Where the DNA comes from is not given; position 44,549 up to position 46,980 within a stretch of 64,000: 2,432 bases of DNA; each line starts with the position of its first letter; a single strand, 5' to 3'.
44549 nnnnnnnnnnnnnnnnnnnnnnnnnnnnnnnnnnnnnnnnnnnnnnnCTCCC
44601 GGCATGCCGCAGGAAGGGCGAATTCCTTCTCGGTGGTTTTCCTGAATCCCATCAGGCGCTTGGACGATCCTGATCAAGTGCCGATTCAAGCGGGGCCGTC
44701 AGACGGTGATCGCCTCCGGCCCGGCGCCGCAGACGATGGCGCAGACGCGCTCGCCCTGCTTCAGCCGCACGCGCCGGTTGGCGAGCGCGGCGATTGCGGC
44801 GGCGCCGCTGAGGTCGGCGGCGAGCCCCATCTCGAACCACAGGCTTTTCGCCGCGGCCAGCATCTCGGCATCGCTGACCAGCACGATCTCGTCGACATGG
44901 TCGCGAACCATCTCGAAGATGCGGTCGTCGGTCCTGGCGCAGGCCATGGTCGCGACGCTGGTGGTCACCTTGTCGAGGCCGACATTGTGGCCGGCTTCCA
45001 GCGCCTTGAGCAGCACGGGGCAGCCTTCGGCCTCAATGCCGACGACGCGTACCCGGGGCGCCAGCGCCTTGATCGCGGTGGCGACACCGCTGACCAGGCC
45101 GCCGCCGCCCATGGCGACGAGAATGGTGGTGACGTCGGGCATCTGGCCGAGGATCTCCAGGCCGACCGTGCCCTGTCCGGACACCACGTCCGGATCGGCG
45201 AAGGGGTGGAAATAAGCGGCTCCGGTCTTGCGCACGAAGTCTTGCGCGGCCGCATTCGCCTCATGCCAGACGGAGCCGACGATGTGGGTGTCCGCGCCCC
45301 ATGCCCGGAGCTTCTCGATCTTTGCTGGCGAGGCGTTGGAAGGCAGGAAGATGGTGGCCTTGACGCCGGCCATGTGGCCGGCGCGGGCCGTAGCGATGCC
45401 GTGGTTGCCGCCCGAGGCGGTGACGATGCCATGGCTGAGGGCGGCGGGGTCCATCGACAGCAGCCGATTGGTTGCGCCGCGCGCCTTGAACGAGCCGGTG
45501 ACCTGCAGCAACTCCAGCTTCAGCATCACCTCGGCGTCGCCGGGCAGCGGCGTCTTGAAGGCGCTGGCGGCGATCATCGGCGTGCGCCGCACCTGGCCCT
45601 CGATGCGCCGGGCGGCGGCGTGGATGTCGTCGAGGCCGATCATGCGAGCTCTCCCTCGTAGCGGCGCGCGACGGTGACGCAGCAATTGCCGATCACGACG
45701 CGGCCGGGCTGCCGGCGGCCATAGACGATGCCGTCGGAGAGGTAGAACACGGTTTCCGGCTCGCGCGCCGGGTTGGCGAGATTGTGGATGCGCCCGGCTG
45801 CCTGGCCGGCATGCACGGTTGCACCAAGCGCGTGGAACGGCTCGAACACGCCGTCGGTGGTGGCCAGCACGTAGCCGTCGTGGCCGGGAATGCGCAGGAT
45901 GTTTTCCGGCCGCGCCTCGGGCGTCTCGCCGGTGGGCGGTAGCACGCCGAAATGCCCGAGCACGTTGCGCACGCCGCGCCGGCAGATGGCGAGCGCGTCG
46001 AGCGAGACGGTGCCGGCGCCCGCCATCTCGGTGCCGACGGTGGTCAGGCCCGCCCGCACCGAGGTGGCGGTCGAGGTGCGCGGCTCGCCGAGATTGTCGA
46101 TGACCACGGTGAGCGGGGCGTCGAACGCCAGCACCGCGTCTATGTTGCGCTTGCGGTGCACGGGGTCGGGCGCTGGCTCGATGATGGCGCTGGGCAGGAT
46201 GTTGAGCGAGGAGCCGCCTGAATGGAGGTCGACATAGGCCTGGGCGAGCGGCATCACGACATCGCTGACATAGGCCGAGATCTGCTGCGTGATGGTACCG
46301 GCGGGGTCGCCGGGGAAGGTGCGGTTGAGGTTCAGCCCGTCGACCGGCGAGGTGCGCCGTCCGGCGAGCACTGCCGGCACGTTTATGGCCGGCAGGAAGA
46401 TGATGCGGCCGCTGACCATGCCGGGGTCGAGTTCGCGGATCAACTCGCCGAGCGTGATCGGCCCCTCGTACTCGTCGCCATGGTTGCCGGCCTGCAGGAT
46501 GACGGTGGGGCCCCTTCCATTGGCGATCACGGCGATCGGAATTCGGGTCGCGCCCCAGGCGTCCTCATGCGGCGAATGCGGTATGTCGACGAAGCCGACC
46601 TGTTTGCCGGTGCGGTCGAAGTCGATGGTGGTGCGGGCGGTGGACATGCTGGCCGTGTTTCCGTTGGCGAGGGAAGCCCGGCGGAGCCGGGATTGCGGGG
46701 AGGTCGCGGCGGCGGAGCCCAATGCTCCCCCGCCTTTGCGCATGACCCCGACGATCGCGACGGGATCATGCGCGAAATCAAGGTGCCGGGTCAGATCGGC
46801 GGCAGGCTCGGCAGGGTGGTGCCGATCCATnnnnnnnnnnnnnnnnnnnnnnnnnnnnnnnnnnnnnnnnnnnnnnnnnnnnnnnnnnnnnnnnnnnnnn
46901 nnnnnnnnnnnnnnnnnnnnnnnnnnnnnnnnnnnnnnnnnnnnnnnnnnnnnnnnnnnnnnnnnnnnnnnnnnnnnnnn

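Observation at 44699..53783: Ectoine-catabolism-like pathway rewired for an unknown cyclic amidine or amino-acid derivative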

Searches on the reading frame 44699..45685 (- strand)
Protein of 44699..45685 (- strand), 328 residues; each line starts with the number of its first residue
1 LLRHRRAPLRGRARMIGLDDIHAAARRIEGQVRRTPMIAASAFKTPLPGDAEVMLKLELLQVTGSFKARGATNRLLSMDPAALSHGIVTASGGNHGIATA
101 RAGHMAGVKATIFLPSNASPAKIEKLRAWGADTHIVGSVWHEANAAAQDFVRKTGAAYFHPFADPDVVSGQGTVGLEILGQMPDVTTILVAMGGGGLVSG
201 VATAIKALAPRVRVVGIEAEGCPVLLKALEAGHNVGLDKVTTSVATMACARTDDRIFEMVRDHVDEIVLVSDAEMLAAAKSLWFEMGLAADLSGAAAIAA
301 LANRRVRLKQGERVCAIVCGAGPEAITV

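Call 5: search_protein_families(library=pfam, proteins=[window:44699-45685:-])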
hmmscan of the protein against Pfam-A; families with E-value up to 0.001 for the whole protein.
window:44699-45685:- (328 aa): 1 family
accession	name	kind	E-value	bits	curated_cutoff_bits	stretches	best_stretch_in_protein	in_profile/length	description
PF00291.31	PALP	-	1e-78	265.1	35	1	29-320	2-295/295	Pyridoxal-phosphate dependent enzyme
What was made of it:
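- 44699..45643 (-): Fold-type II PLP enzyme, threonine/serine dehydratase-like (EutB-like), 314 aa. Its ATG overlaps the deacylase stop codon (ATGA). Pfam PALP 265 bits (call 5).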

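Call 6: search_protein_families(library=ncbifam, proteins=[window:44699-45685:-])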
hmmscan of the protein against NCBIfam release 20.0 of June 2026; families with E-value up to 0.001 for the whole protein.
window:44699-45685:- (328 aa): 42 families (the best 25 are shown)
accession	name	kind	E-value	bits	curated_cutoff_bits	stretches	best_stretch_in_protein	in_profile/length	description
NF006094.0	PRK08246.1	subfamily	8.5e-91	304.6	331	1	15-324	4-305/310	serine/threonine dehydratase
NF005680.0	PRK07476.1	equivalog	2e-74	250.5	413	1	15-321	4-309/326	hydroxyectoine utilization dehydratase EutB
TIGR01127.1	ilvA_1Cterm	equivalog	9.8e-74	248.6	378.75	1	50-321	14-284/380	threonine ammonia-lyase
NF005292.0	PRK06815.1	equivalog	4.5e-73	246.1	371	1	19-321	6-306/320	threonine/serine dehydratase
NF005600.0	PRK07334.1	equivalog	5.7e-71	239.2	496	1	13-321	7-310/408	threonine ammonia-lyase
TIGR02991.1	ectoine_eutB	equivalog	2.8e-68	230.2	413.35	1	16-320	1-303/317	hydroxyectoine utilization dehydratase EutB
NF006389.0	PRK08638.1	equivalog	8.1e-68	228.8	453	1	14-320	7-312/333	bifunctional threonine ammonia-lyase/L-serine ammonia-lyase TdcB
NF006674.0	PRK09224.1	subfamily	3.6e-63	214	577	1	50-321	39-312/508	threonine ammonia-lyase IlvA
NF006390.0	PRK08639.1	equivalog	6.2e-61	206.6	421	1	15-321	6-313/418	threonine ammonia-lyase IlvA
TIGR01124.1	ilvA_2Cterm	equivalog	1.4e-59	202.1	411.3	1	50-321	31-304/499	threonine ammonia-lyase, biosynthetic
TIGR02079.1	THD1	equivalog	2.5e-59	201.1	440.55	1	19-321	1-305/410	threonine ammonia-lyase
NF045641.2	BHydaspDhtseBhcB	equivalog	1.4e-58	198.4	550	1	18-321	4-303/312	beta-hydroxyaspartate dehydratase BhcB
NF005454.0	PRK07048.1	equivalog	3.6e-58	197.2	452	1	15-320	6-308/324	threo-3-hydroxy-L-aspartate ammonia-lyase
NF009130.0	PRK12483.1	subfamily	2.1e-57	194.9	801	1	35-321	38-324/521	threonine ammonia-lyase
NF005147.0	PRK06608.1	equivalog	3.8e-45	154.2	380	1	16-320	6-308/339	serine/threonine dehydratase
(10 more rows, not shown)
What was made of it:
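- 44699..45643 (-): NCBIfam PRK08246 305 bits against cut-off 331; EutB NF005680 250 against 413 (call 6).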

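Call 29: search_solved_structures(query=window:44699-45646:-, max_evalue=1e-30)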
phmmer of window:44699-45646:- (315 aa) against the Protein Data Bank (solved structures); distinct sequences matched with E-value up to 1e-30: 16.
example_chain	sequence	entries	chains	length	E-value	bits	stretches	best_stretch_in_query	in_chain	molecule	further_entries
8y1j_A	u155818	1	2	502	8.5e-49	169.9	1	38-308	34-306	L-threonine dehydratase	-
5cvc_A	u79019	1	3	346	1.1e-48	169.6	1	5-291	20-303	Serine racemase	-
1ve5_A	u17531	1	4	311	7.4e-47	163.5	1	4-298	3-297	Threonine deaminase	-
8zkv_A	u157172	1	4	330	1.3e-46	162.7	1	37-309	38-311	L-threonine dehydratase biosynthetic IlvA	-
43cq_A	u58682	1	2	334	1.3e-46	162.7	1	37-309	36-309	L-threonine dehydratase biosynthetic IlvA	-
3iau_A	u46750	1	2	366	1.6e-46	162.4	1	42-309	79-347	Threonine deaminase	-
2gn0_A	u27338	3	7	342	2e-46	162.1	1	3-308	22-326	Threonine dehydratase catabolic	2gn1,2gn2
1tdj_A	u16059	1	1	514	8.7e-46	160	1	37-309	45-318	BIOSYNTHETIC THREONINE DEAMINASE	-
9d2q_A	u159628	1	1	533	9.6e-46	159.9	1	37-309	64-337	L-threonine dehydratase biosynthetic IlvA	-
6lut_A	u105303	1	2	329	7.8e-42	147.1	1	3-309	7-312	Probable serine racemase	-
3hmk_A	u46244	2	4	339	1e-37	133.5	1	5-309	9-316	Serine racemase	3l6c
5x2l_A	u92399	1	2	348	1.3e-37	133.2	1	4-309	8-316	Serine racemase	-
3l6b_A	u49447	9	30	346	1.5e-37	133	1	5-309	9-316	Serine racemase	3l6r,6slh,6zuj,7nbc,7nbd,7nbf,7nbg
6zsp_AAA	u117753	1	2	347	1.5e-37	133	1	5-309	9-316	Serine racemase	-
1v71_A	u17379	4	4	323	2.9e-37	132.1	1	5-308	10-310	Hypothetical protein C320.14 in chromosome III | Uncharacterized protein C320.14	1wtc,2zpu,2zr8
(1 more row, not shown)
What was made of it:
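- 44699..45643 (-): Best PDB relatives are threonine dehydratases and serine racemases at about 170 bits (call 29).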

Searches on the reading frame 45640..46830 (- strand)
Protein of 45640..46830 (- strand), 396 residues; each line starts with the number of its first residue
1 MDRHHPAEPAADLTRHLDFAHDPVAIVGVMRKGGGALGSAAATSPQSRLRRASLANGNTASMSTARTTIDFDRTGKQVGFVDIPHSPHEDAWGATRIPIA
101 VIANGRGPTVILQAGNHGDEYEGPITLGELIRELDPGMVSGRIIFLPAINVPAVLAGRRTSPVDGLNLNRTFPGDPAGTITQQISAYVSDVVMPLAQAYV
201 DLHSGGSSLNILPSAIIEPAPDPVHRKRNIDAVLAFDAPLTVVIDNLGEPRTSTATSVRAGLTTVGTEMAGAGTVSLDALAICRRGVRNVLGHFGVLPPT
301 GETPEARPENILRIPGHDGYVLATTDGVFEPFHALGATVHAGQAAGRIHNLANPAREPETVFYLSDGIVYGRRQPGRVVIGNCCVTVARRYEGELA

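Call 5: search_protein_families(library=pfam, proteins=[window:45640-46830:-])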
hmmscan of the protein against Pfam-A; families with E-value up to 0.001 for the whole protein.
window:45640-46830:- (396 aa): 1 family
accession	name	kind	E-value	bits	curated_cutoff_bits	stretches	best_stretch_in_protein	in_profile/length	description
PF24827.1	AstE_AspA_cat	-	3.9e-35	121.6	25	1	107-293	2-191/192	Succinylglutamate desuccinylase/Aspartoacylase catalytic domain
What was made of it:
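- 45640..46647 (-): AstE/AspA-family zinc deacylase, DoeB/EutE-like, 335 aa. Pfam AstE_AspA_cat 122 bits (call 5).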

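Call 6: search_protein_families(library=ncbifam, proteins=[window:45640-46830:-])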
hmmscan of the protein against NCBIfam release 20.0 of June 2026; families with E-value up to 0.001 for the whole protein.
window:45640-46830:- (396 aa): 1 family
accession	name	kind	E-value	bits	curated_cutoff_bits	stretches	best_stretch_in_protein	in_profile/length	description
TIGR02994.1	ectoine_eutE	equivalog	1.8e-83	280.2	402.7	1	65-388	5-325/325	N(2)-acetyl-L-2,4-diaminobutanoate deacetylase DoeB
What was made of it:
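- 45640..46647 (-): The only NCBIfam hit is DoeB TIGR02994, 280 bits against cut-off 402.7 (call 6).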

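Call 28: search_solved_structures(query=window:45640-46647:-, max_evalue=0.00001)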
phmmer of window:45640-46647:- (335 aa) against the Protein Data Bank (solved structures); distinct sequences matched with E-value up to 0.00001: 5.
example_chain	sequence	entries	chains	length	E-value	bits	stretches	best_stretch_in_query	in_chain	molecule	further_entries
3cdx_A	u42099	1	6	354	1.7e-78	268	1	6-330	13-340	Succinylglutamatedesuccinylase/aspartoacylase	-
6twl_A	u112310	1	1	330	6.8e-65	223.3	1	6-326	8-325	N-acetyl-L-2,4-diaminobutyric acid deacetylase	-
6twm_A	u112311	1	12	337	7e-65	223.2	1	6-326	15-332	N-acetyl-L-2,4-diaminobutyric acid deacetylase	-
3na6_A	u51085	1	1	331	2.4e-62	214.9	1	6-326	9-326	Succinylglutamate desuccinylase/aspartoacylase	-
2qj8_A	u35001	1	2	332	6e-39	138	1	5-297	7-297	Mlr6093 protein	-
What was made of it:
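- On N-acetyl-DABA deacetylase DoeB/EutE (TIGR02994): The protein is closer to the uncharacterised 3CDX (268 bits by phmmer) than to EutE 6TWL (223 bits) (call 28).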

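Call 75: search_solved_structures(query=window:45640-46647:-, max_evalue=1e-30, show_alignments=2)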
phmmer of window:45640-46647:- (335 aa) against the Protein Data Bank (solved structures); distinct sequences matched with E-value up to 1e-30: 5.
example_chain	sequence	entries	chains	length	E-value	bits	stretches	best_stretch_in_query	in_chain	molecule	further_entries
3cdx_A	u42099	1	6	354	1.7e-78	268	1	6-330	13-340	Succinylglutamatedesuccinylase/aspartoacylase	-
6twl_A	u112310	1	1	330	6.8e-65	223.3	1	6-326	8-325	N-acetyl-L-2,4-diaminobutyric acid deacetylase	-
6twm_A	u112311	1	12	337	7e-65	223.2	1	6-326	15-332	N-acetyl-L-2,4-diaminobutyric acid deacetylase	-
3na6_A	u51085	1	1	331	2.4e-62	214.9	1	6-326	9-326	Succinylglutamate desuccinylase/aspartoacylase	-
2qj8_A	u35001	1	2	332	6e-39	138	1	5-297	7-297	Mlr6093 protein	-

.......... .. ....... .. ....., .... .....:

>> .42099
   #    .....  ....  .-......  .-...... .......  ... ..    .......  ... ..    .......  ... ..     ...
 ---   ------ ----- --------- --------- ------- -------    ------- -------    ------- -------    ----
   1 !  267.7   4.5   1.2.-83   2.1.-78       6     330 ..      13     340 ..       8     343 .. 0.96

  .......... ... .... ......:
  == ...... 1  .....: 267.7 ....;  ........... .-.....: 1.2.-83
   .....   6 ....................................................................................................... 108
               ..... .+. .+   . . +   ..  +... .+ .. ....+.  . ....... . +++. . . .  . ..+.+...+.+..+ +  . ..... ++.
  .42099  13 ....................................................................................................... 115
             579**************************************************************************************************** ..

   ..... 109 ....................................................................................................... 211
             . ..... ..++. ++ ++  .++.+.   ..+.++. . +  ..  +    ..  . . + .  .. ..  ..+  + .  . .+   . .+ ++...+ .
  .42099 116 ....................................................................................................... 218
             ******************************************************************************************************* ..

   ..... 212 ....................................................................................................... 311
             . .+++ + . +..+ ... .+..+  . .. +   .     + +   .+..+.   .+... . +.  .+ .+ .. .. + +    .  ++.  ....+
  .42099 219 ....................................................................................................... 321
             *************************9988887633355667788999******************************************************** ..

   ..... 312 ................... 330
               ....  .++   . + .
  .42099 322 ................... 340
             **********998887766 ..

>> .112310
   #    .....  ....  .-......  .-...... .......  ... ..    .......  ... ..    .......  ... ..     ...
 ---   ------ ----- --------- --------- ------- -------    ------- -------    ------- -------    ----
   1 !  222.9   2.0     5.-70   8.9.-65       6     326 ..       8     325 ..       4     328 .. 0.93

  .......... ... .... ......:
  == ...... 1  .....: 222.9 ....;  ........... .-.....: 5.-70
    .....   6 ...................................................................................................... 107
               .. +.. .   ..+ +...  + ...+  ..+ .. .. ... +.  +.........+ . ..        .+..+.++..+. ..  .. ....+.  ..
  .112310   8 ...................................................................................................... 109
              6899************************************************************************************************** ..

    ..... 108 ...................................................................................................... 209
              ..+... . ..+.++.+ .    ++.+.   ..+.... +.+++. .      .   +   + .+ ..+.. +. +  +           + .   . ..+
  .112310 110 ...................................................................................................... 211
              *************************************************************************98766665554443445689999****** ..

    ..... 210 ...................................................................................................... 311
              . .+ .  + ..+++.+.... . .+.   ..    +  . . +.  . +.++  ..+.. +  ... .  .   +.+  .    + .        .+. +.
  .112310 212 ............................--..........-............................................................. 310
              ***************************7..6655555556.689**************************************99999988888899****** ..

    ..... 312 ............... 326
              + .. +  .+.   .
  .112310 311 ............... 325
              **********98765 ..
